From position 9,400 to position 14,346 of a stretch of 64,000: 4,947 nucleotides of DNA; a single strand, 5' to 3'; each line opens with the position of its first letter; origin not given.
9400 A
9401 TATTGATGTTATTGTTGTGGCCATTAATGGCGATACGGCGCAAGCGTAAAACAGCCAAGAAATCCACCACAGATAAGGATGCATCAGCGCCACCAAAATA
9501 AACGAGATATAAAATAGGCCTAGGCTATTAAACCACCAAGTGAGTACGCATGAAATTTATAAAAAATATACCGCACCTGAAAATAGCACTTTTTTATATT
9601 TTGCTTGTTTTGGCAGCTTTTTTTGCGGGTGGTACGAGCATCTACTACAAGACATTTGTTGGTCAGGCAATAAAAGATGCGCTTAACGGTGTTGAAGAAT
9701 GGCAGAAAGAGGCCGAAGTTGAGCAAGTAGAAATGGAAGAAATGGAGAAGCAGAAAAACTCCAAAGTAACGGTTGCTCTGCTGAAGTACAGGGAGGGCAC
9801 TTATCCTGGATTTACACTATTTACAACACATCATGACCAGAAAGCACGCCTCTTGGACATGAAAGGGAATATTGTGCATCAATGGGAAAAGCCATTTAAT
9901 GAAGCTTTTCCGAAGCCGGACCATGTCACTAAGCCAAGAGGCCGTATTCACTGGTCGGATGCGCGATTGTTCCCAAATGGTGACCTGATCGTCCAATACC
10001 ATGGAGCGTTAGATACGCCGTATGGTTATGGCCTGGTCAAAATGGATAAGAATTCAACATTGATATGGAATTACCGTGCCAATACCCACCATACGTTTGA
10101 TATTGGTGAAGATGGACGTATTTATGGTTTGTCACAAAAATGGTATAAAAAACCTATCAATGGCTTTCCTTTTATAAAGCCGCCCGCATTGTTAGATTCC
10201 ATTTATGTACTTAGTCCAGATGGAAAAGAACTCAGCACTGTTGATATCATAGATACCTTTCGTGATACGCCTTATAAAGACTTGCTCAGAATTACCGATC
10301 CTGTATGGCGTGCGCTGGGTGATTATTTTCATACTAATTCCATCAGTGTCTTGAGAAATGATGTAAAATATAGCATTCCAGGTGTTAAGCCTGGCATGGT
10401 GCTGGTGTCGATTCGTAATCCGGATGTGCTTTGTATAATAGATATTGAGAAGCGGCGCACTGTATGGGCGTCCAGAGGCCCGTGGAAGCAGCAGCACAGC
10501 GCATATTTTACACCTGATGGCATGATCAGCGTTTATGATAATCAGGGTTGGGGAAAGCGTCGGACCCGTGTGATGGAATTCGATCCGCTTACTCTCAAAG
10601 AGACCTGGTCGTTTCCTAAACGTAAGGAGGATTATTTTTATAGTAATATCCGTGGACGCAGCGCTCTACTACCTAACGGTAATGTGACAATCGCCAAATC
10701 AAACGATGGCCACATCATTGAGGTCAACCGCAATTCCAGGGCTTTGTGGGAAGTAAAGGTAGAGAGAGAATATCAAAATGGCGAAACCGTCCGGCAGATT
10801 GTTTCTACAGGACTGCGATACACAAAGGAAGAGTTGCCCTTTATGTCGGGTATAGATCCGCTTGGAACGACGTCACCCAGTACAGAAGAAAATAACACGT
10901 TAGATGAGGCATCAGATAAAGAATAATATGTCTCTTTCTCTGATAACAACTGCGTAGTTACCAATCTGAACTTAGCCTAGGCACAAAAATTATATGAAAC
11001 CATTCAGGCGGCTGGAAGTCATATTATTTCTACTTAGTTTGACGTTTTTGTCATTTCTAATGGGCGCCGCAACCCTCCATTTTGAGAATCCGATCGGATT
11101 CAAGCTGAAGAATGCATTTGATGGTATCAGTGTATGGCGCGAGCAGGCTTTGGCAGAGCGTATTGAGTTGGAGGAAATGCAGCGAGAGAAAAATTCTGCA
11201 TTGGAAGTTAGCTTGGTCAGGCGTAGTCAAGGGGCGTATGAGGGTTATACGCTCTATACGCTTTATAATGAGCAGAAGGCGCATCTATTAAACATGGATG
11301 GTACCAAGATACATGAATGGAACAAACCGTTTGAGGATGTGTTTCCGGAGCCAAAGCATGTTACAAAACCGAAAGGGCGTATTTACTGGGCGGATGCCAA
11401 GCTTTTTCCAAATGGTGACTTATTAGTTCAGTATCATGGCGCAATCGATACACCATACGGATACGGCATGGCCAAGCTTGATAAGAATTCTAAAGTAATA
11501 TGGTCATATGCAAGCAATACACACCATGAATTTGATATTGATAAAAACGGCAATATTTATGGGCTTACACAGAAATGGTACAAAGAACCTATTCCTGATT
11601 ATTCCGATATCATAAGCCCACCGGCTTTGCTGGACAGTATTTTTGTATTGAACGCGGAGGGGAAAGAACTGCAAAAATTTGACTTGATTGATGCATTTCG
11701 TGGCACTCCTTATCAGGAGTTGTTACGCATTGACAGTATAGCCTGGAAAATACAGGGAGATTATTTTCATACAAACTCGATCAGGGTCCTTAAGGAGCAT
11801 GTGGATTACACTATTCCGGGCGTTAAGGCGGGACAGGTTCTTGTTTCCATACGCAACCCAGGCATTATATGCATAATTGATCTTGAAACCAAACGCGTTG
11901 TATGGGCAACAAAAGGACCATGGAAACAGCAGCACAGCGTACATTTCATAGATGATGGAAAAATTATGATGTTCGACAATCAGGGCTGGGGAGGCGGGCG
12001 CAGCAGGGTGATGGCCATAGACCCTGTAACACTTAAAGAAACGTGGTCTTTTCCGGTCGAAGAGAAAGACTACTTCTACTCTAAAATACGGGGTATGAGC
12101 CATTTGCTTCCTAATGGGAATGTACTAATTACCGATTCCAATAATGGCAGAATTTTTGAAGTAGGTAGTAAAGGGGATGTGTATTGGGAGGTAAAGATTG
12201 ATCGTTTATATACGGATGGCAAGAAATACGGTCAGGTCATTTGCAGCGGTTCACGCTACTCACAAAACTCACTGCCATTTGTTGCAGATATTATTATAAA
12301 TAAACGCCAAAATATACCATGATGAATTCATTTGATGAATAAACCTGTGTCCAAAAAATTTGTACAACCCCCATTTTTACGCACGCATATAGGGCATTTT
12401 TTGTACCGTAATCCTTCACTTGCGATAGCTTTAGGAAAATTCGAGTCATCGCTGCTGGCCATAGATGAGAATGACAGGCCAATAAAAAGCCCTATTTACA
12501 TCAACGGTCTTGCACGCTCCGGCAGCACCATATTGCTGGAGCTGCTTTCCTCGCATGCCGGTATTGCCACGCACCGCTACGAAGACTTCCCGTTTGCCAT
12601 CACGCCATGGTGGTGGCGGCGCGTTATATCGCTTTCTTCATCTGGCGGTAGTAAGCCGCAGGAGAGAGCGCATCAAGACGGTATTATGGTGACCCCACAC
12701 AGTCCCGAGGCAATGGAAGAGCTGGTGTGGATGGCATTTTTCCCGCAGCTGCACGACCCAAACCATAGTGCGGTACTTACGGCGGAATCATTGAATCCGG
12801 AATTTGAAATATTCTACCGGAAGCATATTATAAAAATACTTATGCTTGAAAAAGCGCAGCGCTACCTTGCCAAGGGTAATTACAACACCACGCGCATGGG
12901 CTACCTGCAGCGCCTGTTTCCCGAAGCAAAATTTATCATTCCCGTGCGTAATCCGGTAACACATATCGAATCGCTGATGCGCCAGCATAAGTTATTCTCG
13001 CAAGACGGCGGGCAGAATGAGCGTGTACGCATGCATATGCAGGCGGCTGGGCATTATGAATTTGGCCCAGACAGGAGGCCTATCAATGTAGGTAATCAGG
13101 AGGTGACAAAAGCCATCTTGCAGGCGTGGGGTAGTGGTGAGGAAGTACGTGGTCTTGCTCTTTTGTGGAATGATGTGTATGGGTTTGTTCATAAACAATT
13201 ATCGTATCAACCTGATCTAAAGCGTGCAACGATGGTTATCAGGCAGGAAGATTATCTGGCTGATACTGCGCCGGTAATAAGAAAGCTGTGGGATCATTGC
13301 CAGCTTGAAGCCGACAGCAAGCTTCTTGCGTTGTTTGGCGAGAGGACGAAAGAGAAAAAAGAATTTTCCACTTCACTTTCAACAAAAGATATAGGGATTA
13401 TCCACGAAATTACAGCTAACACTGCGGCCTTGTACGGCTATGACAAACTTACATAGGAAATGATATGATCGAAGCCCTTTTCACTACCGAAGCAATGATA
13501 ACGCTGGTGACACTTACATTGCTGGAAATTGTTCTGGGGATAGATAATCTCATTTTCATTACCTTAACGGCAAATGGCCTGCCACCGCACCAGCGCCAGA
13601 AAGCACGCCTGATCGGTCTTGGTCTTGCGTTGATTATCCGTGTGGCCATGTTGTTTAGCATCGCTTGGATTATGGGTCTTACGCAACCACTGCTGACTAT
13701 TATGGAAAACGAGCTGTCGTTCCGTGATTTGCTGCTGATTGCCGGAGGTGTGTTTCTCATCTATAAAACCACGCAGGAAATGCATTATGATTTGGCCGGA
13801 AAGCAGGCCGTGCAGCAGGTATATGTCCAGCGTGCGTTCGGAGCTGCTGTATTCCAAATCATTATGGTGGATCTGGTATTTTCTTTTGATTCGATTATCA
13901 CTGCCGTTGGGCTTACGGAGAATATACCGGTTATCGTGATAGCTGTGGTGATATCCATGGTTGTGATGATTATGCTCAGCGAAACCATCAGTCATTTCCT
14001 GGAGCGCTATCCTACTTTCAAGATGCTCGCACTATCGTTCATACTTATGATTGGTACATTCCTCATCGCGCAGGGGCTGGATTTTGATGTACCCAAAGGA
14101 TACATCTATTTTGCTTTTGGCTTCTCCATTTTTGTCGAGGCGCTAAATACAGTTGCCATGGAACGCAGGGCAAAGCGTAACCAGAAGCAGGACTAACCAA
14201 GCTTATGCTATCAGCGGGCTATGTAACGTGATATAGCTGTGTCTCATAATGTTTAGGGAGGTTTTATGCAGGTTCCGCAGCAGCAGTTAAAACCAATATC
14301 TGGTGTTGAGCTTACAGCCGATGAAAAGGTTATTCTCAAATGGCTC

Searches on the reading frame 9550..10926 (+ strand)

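Call 83: search_protein_families(library=pfam, proteins=[window:9550-10926:+], max_evalue=0.00001)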
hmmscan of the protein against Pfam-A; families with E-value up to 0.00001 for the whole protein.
window:9550-10926:+ (458 aa): 3 families
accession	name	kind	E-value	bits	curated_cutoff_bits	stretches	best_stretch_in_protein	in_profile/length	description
PF14269.12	Arylsulfotran_2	-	2.4e-23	83.4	27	1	140-403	4-299/301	Arylsulfotransferase (ASST)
PF13360.13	PQQ_2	-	3.2e-06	27.4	27.6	0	220-420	7-164/233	Outer membrane protein assembly factor BamB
PF05935.17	Arylsulfotrans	-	4.7e-06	26.3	24.2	0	177-398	91-346/374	Arylsulfotransferase (ASST)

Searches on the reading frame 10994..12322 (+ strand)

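Call 83: search_protein_families(library=pfam, proteins=[window:10994-12322:+], max_evalue=0.00001)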
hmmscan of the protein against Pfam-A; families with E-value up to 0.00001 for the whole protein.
window:10994-12322:+ (442 aa): 2 families
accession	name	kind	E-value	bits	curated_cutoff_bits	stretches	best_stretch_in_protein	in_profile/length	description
PF14269.12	Arylsulfotran_2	-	9.2e-28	97.9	27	1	137-400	4-298/301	Arylsulfotransferase (ASST)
PF05935.17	Arylsulfotrans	-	5.1e-11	42.6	24.2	0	169-305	81-212/374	Arylsulfotransferase (ASST)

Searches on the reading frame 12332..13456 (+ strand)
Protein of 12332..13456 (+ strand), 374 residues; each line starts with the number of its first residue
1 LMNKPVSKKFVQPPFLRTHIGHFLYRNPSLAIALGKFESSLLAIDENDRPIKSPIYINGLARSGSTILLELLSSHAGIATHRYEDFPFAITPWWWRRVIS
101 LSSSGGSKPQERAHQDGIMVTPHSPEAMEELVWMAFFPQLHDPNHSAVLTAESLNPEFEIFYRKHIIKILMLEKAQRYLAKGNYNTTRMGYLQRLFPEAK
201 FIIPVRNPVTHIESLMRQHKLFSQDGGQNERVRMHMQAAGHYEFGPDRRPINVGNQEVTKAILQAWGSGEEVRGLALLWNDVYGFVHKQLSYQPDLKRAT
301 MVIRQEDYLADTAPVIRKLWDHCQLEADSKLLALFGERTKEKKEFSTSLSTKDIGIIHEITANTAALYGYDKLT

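Call 83: search_protein_families(library=pfam, proteins=[window:12332-13456:+], max_evalue=0.00001)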
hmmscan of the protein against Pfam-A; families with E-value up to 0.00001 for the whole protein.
window:12332-13456:+ (374 aa): 1 family
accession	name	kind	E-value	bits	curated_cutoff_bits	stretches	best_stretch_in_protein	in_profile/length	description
PF13469.12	Sulfotransfer_3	-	1.1e-14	55.7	27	1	54-219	1-145/216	Sulfotransferase family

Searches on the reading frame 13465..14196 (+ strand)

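Call 83: search_protein_families(library=pfam, proteins=[window:13465-14196:+], max_evalue=0.00001)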
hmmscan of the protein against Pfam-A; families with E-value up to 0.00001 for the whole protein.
window:13465-14196:+ (243 aa): 1 family
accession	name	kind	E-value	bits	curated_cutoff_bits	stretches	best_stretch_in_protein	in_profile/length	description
PF03741.22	TerC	-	1.2e-45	155.9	27.8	1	16-203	2-177/178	Integral membrane protein TerC family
